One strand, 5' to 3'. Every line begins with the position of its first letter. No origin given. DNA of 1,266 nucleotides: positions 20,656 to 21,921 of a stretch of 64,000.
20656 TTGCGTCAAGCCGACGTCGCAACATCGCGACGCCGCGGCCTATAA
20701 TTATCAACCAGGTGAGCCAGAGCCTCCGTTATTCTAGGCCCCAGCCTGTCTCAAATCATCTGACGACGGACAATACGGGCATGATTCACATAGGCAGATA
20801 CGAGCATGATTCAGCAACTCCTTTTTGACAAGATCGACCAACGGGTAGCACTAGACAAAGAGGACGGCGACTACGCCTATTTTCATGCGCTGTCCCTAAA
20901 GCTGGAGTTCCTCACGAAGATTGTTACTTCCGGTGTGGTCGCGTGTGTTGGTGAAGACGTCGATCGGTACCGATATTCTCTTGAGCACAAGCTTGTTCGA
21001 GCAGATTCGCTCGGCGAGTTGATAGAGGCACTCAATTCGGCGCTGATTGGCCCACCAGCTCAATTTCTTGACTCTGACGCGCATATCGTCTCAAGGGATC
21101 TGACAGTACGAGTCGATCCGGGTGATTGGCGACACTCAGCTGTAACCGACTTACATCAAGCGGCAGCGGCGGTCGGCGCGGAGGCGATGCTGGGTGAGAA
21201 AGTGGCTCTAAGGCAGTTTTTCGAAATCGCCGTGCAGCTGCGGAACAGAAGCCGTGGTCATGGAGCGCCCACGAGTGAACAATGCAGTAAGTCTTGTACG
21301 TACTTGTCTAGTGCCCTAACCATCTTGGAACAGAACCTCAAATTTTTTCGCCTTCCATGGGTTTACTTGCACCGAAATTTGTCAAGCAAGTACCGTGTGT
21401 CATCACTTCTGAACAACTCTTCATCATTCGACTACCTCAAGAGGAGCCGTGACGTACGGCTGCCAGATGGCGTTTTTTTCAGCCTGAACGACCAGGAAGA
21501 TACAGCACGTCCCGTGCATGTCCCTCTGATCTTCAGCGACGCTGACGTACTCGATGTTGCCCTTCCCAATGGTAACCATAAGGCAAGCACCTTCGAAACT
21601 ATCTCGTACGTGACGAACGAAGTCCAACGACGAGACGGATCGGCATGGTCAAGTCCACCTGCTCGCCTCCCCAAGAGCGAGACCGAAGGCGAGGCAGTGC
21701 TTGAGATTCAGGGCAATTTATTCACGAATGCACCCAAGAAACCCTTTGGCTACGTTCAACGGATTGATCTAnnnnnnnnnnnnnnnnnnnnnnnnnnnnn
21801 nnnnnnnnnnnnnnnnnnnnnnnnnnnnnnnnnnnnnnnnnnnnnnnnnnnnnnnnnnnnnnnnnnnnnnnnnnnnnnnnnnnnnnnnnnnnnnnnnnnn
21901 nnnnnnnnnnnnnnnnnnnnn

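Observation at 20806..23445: AT-richer NB-ARC-type STAND NTPase with an uncharacterised N-terminal domain, isolated between IS remnants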

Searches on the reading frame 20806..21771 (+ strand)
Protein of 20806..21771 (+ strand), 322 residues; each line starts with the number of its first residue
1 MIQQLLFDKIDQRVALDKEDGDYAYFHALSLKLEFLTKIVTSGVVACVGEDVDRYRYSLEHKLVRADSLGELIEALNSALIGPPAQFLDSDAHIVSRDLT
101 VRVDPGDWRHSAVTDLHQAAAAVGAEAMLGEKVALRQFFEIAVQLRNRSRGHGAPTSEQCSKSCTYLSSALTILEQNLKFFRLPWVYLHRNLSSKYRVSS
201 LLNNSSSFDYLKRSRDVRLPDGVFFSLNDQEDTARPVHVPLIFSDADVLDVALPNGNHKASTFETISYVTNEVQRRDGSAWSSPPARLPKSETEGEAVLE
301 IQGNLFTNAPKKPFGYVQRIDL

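Call 21: search_solved_structures(query=A2, max_evalue=10, show_alignments=2)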
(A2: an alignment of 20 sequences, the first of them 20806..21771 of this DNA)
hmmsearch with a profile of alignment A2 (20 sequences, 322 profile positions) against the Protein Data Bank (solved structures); distinct sequences matched with E-value up to 10: 1.
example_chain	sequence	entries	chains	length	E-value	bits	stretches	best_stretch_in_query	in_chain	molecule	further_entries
8z6y_A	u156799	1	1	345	2.8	10.3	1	112-172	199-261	alcohol dehydrogenase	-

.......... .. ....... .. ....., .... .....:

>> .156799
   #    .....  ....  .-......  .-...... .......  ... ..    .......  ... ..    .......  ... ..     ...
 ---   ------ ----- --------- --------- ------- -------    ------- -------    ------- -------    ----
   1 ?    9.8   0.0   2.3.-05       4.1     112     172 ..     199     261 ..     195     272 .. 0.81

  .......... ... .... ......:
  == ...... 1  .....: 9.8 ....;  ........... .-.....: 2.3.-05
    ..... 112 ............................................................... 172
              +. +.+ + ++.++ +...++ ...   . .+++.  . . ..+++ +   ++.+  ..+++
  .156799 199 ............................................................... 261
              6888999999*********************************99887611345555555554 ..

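Call 24: predict_structure(alignment_id=A1)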
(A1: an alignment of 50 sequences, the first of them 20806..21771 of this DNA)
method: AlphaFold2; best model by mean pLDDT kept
length: 322 residues; sequences in the alignment: 50
mean_pLDDT: 87.0   pTM: 0.83
mean pLDDT of the five models: 87.0, 86.6, 86.3, 86.2, 83.8
residues with pLDDT >= 90: 216; 70-90: 57; 50-70: 36; < 50: 13
segments of 3 or more residues with pLDDT < 50: 288-295, 319-322
pLDDT, mean of each block of 10 residues (from residue 1): 81 95 95 97 92 82 92 95 91 92 97 97 89 97 87 82 97 96 94 92 91 89 86 78 91 92 93 93 65 51 67 55 40
secondary structure, 60 per line:
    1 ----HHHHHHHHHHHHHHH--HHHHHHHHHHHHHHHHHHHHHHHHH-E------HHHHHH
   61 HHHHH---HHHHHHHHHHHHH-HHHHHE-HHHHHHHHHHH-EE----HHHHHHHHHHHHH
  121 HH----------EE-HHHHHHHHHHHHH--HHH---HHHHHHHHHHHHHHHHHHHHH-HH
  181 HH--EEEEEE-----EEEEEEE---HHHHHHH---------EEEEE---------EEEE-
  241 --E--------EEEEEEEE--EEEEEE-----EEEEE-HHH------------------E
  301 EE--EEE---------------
elements in order: H5-19 H22-46 H55-65 H69-81 H83-87 H90-100 H108-122 H136-148 H157-177 H179-182 E185-190 E196-202 H206-212 E222-226 E236-239 E252-259 E262-267 E273-277 E300-302 E305-307

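Call 26: fold_search(model_id=the predicted structure, library=pdb)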
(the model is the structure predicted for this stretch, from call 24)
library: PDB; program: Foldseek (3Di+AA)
matches with E <= 10: 216; with E <= 0.001: 0
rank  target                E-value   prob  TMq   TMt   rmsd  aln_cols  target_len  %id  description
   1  8osi                  1.1e-01  0.15  0.15  0.13  16.1       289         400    8  Genetically encoded green ratiometric calcium indicator FNCaMP in calcium-bound state (released 2023-05-24)
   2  7pub_DF               4.7e-01  0.04  0.10  0.06  23.2       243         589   18  Late assembly intermediate of the Trypanosoma brucei mitoribosomal small subunit (released 2022-05-04)
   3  5xgu_B                5.5e-01  0.05  0.10  0.06  21.9       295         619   12  Escherichia coli. RNase R (released 2017-10-18)
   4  8sa0                  5.5e-01  0.04  0.09  0.04  25.1       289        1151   11  CryoEM structure of P-Glycoprotein in occluded closed state under continuous turnover conditions with verapamil (released 2025-04-23)
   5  6sg9_DF               7.4e-01  0.02  0.10  0.07  24.1       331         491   12  Head domain of the mt-SSU assemblosome from Trypanosoma brucei (released 2019-09-18)
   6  5fo7_B                9.9e-01  0.03  0.11  0.05  27.0       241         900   10  Crystal Structure of Human Complement C3b at 2.8 Angstrom resolution (released 2016-04-06)
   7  4k1o                  1.1e+00  0.06  0.13  0.18  14.6       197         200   12  Crystal structure of the alphaN-catenin actin-binding domain (released 2013-05-01)
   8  6ar7_B                1.2e+00  0.06  0.13  0.17  16.2       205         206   11  Crystal structure of a putative uncharacterized protein from Burkholderia thailandensis (released 2017-09-20)
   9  8ghj_C                1.3e+00  0.04  0.11  0.14  19.0       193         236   13  Crystal structure of human AQP2 T125M mutant (released 2023-09-20)
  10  3pvl_A                1.3e+00  0.04  0.12  0.08  15.3       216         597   12  Structure of myosin VIIa MyTH4-FERM-SH3 in complex with the CEN1 of Sans (released 2011-03-02)
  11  6qd6_J                1.3e+00  0.04  0.13  0.12  18.9       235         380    5  Molecular scaffolds expand the nanobody toolkit for cryo-EM applications: crystal structure of Mb-cHopQ-Nb207 (released 2019-12-18)
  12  7ea4_B                1.5e+00  0.09  0.13  0.07  13.0       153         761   17  Crystal Structure of L182E D-Succinylase (DSA) from Cupriavidus sp. P4-10-C (released 2022-01-26)
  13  9bag_A                1.5e+00  0.04  0.12  0.08  18.3       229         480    9  Crystal structure of Oryza sativa ketol-acid reductoisomerase in complex with Mg2+, and JK-5-114 (released 2025-04-09)
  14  3fr8_B                1.6e+00  0.04  0.10  0.07  18.3       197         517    9  rice Ketolacid reductoisomerase in complex with Mg2+-NADPH (released 2009-04-14)
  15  6ar7_A                1.7e+00  0.06  0.14  0.20  14.4       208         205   13  Crystal structure of a putative uncharacterized protein from Burkholderia thailandensis (released 2017-09-20)
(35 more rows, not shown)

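Call 33: fold_search(model_id=the predicted structure, library=viral)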
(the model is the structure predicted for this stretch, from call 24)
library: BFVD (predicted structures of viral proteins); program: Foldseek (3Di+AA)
matches with E <= 10: 207; with E <= 0.001: 0
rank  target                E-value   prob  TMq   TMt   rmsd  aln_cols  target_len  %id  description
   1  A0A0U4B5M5            1.6e-01  0.10  0.14  0.16  16.5       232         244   14  Uncharacterized protein [Arthrobacter phage Pumancara]
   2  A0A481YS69            2.7e-01  0.07  0.08  0.07  16.6       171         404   18  Uncharacterized protein [Marseillevirus LCMAC101]
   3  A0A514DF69            3.6e-01  0.10  0.13  0.19  14.3       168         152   10  (no name in the UniProt tables at hand)
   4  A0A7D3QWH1            4.6e-01  0.07  0.12  0.09  18.7       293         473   10  Globin/protoglobin [Fadolivirus FV1/VV64]
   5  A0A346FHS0            6.2e-01  0.11  0.08  0.24  11.9       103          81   16  Uncharacterized protein [Erwinia phage SunLIRen]
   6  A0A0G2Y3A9            6.2e-01  0.06  0.10  0.07  18.0       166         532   12  Putative BTB/POZ domain-containing protein [Acanthamoeba polyphaga mimivirus]
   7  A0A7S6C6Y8            6.5e-01  0.03  0.10  0.07  23.5       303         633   14  (no name in the UniProt tables at hand)
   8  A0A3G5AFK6            8.3e-01  0.04  0.07  0.10  14.9       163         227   16  Uncharacterized protein [Solivirus sp.]
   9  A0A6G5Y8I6            9.6e-01  0.05  0.13  0.08  19.7       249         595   12  (no name in the UniProt tables at hand)
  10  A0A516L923            1.1e+00  0.05  0.11  0.15  12.9       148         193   11  (no name in the UniProt tables at hand)
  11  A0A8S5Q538            1.1e+00  0.03  0.11  0.05  18.0       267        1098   12  Intein splicing domain [Siphoviridae sp. ctHiz26]
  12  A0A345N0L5            1.2e+00  0.04  0.11  0.10  19.1       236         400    9  (no name in the UniProt tables at hand)
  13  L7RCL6                1.4e+00  0.04  0.09  0.07  16.4       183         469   11  BTB/POZ domain-containing protein [Acanthamoeba polyphaga moumouvirus]
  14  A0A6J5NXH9            1.4e+00  0.02  0.11  0.14  18.1       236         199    9  DUF551 domain-containing protein [uncultured Caudovirales phage]
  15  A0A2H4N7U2            1.5e+00  0.09  0.12  0.13  15.8       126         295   12  (no name in the UniProt tables at hand)
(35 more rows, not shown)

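Call 34: search_protein_representatives(alignment_id=A2)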
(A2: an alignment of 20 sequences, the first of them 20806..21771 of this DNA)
Query: 20 sequences, 322 profile positions. Proteins with E-value up to 0.001 (for the whole library): 654; up to 1e-10: 527; up to 1e-30: 294. The best 150 are listed.
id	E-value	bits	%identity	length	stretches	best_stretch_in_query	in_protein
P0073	9.4e-157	537.7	-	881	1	1-321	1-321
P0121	1.9e-137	474.2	-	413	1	4-312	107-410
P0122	7.1e-135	465.8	-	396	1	1-283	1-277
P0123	2.2e-129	447.7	-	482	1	1-322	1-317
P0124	1.1e-127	442.1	-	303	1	4-298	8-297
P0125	1.3e-127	441.9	-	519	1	1-286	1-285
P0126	2.8e-125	434.3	-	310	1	1-314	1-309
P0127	1.8e-124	431.6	-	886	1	3-320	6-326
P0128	4.1e-116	404.1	-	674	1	1-291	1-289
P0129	4.6e-107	374.4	-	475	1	4-287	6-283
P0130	4.2e-106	371.2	-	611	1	4-321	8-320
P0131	1.8e-101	356.1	-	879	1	3-322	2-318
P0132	5.2e-101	354.5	-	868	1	6-322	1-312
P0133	7.2e-101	354.0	-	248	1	3-243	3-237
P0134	2.1e-98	346.0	-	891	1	1-322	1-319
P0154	5.1e-84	298.7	-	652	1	8-321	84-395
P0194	2.0e-74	267.2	-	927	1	6-321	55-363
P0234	5.5e-70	252.6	-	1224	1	8-321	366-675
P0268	6.5e-64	232.6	-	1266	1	11-322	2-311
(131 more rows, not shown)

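Call 35: search_protein_families(library=pfam, alignment_id=A2, max_evalue=10)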
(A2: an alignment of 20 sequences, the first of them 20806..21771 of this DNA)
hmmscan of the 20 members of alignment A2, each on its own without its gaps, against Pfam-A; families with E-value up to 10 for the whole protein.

A. member 1, window:20806-21771:+ (322 aa): 0 families

B. families by the number of members that match (of 20 scanned): 6 families
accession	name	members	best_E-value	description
PF16817.10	DUF5073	2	0.033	Domain of unknown function (DUF5073)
PF07820.17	TraC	1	0.11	TraC-like protein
PF22989.2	DUF7030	1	0.11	Domain of unknown function (DUF7030)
PF05585.17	DUF1758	1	0.19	Putative peptidase (DUF1758)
PF00679.30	EFG_C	1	0.19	Elongation factor G C-terminus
PF03878.20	YIF1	1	0.34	YIF1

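Call 36: search_protein_families(library=pfam, proteins=[P0234, P0268, P0194, P0154, P0121], max_evalue=0.01)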
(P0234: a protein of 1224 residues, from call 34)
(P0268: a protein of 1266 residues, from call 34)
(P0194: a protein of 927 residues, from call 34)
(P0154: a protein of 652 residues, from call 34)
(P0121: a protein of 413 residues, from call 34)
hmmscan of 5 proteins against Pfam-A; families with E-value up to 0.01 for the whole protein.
P0234 (1224 aa): 15 families
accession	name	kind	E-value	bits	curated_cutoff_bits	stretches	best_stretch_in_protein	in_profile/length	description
PF13384.12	HTH_23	-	4.5e-18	64.9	24.6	2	293-337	3-47/50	Homeodomain-like domain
PF13551.12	HTH_29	-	5.3e-14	52.5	28.1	2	297-349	1-55/64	Winged helix-turn helix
PF13518.12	HTH_28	-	1.5e-12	47.8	25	1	296-347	1-51/52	Helix-turn-helix domain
PF00931.28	NB-ARC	-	7.6e-12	45.4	23.5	1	683-894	12-211/248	NB-ARC domain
PF02796.21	HTH_7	-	0.00065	20.2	23.8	0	221-252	10-42/45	Helix-turn-helix domain of resolvase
PF24883.2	NPHP3_N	-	0.0011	19.7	24.8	1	686-824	18-164/164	Nephrocystin 3, N-terminal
PF04539.22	Sigma70_r3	-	0.0021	18.5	25.3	0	311-330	24-43/78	Sigma-70 region 3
PF24034.1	DUF7343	-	0.0022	18.3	27.6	0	218-259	4-46/62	Domain of unknown function (DUF7343)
PF04218.19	CENP-B_N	-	0.0027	17.8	21.2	0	222-254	13-45/53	CENP-B N-terminal DNA-binding domain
PF04545.22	Sigma70_r4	-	0.0042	17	24.1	0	289-330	4-43/50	Sigma-70, region 4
PF20720.3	nSTAND3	-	0.007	16.5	27.2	0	687-730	15-57/155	Novel STAND NTPase 3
PF08279.18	HTH_11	-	0.0074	16.6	25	0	300-346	8-52/55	HTH domain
PF13181.12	TPR_8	-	0.0075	16.8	25.7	0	1109-1135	6-32/34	Tetratricopeptide repeat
PF14516.12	AAA_35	-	0.0077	15.5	27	0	668-727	11-69/331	AAA-like domain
PF12840.13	HTH_20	-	0.0098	16.3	27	0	295-326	6-37/51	Helix-turn-helix domain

P0268 (1266 aa): 4 families
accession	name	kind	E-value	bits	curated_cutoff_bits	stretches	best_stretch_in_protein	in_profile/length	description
PF00931.28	NB-ARC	-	4e-07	30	23.5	1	316-484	9-169/248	NB-ARC domain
PF13432.12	TPR_16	-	9.1e-05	23.3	32.7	1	715-764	14-62/65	Tetratricopeptide repeat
PF13191.12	AAA_16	-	0.00011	23.2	32.6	0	322-413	22-103/167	AAA ATPase domain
PF13431.12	TPR_17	-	0.008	16.8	24.4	0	724-748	5-29/34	Tetratricopeptide repeat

P0194 (927 aa): 5 families
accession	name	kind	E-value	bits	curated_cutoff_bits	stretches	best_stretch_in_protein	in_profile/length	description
PF00931.28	NB-ARC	-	3e-11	43.5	23.5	1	367-588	7-218/248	NB-ARC domain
PF14516.12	AAA_35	-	6.8e-07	28.8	27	0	351-490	6-143/331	AAA-like domain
PF13191.12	AAA_16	-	3.4e-05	24.9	32.6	1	359-488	3-146/167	AAA ATPase domain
PF13428.12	TPR_14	-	0.0049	17.9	23.5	0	730-765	3-41/44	Tetratricopeptide repeat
PF07719.23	TPR_2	-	0.008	16.7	27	0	880-910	4-34/34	Tetratricopeptide repeat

P0154 (652 aa): 2 families
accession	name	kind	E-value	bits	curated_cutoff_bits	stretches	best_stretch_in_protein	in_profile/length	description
PF00072.30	Response_reg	-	3.8e-14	53.2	30.2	1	557-619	48-110/111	Response regulator receiver domain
PF00931.28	NB-ARC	-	0.00038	20.2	23.5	1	406-445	16-55/248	NB-ARC domain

P0121 (413 aa): 0 families
